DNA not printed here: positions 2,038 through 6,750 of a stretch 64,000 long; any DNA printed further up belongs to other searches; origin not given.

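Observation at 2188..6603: Carbohydrate esterase physically fused to a PVC-type dehydrogenase / HEAT / CBM / cytochrome c protein inside a xylan operon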

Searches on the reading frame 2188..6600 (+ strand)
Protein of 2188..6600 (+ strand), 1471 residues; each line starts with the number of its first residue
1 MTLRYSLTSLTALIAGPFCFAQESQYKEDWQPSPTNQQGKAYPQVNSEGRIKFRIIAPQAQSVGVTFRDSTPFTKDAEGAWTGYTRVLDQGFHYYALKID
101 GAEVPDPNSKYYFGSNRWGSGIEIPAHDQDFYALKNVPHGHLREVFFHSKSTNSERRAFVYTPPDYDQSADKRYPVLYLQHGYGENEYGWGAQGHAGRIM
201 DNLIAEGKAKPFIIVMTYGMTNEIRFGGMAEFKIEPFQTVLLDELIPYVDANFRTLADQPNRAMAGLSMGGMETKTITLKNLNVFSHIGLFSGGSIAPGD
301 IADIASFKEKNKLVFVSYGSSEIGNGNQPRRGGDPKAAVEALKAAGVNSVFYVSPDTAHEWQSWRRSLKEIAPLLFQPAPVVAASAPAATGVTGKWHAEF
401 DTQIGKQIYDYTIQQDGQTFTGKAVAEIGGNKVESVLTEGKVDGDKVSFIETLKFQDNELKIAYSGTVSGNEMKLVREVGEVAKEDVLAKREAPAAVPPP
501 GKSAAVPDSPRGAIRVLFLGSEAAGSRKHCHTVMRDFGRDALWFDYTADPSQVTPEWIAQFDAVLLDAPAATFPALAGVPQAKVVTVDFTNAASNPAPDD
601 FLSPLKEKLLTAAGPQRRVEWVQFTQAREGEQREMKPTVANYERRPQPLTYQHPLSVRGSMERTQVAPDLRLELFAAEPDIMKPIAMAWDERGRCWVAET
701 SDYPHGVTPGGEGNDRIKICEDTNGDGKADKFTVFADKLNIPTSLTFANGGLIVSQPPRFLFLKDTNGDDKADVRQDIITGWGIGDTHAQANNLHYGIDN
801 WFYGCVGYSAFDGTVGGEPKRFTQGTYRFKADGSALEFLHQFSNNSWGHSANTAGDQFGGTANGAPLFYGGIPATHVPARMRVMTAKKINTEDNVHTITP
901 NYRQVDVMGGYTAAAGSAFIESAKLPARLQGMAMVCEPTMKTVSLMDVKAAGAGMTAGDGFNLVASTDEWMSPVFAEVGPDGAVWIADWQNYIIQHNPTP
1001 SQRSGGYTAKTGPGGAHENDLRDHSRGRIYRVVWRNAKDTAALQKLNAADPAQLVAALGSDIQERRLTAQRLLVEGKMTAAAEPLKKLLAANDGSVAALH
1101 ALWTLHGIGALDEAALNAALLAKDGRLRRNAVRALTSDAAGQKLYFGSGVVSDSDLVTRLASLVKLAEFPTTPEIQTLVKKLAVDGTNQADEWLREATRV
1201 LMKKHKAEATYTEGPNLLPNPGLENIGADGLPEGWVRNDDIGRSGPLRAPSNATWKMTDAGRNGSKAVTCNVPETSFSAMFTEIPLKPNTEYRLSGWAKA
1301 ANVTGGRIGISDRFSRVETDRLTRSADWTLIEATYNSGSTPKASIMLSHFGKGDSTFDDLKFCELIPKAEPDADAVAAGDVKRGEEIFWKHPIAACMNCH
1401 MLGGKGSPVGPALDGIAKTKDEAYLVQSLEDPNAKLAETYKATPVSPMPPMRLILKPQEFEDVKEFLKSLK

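Call 4: search_protein_families(library=pfam, proteins=[window:2188-6600:+], max_evalue=0.01)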
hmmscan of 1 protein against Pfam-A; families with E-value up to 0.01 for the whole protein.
window:2188-6600:+ (1471 aa): 5 families
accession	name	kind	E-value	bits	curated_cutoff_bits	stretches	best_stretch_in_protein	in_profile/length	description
PF23500.1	DUF7133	-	1e-106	358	27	1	659-1033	4-382/385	Domain of unknown function (DUF7133)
PF00756.26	Esterase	-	4.3e-21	76.2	22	1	149-322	1-194/251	Putative esterase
PF00034.26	Cytochrom_C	-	3e-11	44.9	21.3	1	1382-1471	2-90/90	Cytochrome c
PF02018.23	CBM_4_9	-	0.0012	19.7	25.9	1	1283-1346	56-127/136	Carbohydrate binding domain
PF13442.11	Cytochrome_CBB3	-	0.0018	19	27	1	1380-1467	2-68/68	Cytochrome C oxidase, cbb3-type, subunit III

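Call 5: search_protein_families(library=ncbifam, proteins=[window:2188-6600:+], max_evalue=0.01)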
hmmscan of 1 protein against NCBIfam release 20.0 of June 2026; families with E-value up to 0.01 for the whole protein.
window:2188-6600:+ (1471 aa): 7 families
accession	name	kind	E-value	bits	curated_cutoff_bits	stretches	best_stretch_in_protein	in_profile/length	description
NF041944.1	Xylase_Ferestase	equivalog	2.5e-130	435.8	1200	1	22-377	342-694/694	bifunctional endo-1,4-beta-xylanase/feruloyl esterase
TIGR02604.1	Piru_Ver_Nterm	subfamily_domain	1.2e-71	242.1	122.2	1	669-1034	1-365/367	PVC-type heme-binding CxxCH protein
TIGR02603.1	CxxCH_TIGR02603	domain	4.5e-14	52.6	68.15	1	1379-1445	1-63/134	putative heme-binding domain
TIGR04485.1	thiosulf_SoxX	equivalog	1e-05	26.1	61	1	1395-1470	4-78/78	sulfur oxidation c-type cytochrome SoxX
NF007758.0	PRK10439.1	equivalog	1.1e-05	24.6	222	1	115-370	156-405/418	enterochelin esterase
NF058612.1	GTNG0744Estse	equivalog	5.2e-05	23.3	450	1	139-320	5-181/242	GTNG_0744 family esterase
NF040971.1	cytc_ExtS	equivalog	0.0025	17.1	100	1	1342-1436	39-130/262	selenite/tellurite reduction operon c-type cytochrome lipoprotein ExtS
